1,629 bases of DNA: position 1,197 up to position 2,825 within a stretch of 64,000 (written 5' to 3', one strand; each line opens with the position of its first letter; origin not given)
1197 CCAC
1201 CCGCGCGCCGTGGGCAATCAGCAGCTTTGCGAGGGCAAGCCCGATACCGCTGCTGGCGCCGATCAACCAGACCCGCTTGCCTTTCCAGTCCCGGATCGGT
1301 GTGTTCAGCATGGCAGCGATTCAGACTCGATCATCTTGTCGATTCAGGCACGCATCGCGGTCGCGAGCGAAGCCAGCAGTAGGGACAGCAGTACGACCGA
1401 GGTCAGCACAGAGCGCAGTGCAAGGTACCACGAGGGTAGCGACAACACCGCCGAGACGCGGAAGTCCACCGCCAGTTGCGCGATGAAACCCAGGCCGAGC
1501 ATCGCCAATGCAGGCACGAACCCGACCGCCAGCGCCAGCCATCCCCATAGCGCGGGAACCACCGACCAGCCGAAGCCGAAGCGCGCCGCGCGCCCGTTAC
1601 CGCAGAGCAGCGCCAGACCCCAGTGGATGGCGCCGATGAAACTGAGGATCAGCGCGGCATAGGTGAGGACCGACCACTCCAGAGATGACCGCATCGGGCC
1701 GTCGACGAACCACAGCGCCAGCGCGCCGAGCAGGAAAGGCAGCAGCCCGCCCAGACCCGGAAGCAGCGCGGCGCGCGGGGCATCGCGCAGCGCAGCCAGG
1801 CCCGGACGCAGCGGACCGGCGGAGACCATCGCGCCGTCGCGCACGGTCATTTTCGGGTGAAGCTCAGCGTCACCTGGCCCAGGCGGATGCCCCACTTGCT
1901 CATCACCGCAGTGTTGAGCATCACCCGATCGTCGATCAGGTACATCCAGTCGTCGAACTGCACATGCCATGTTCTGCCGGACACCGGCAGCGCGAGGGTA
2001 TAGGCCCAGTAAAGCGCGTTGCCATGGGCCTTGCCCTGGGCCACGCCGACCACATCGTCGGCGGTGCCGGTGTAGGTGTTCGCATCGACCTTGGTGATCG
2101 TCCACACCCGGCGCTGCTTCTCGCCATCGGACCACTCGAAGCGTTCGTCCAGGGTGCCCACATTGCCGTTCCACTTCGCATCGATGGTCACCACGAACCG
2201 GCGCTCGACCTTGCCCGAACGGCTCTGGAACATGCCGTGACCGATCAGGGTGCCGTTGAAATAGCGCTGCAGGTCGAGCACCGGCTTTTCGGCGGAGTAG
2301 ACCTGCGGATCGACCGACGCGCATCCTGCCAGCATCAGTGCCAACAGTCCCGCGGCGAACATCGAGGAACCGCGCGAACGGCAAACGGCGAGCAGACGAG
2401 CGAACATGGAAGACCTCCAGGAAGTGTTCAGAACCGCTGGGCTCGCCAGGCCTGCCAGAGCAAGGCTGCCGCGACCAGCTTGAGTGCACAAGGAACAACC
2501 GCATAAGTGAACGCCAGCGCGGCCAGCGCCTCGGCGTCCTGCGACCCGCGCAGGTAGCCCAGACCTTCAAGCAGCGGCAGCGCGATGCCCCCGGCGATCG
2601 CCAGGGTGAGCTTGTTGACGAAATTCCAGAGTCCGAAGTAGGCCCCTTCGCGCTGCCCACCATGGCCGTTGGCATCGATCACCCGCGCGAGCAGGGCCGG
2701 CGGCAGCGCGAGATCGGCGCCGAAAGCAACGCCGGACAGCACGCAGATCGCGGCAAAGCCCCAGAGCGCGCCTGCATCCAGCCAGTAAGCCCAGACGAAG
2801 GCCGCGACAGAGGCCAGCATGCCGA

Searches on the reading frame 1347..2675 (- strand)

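Call 93: search_protein_families(library=pfam, proteins=[window:1347-2675:-], max_evalue=0.00001)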
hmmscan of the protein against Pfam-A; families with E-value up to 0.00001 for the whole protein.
window:1347-2675:- (443 aa): 1 family
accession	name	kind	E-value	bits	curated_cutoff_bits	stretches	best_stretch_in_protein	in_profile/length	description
PF11911.13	DUF3429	-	5.7e-30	104.9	39.1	1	300-435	2-142/144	Protein of unknown function (DUF3429)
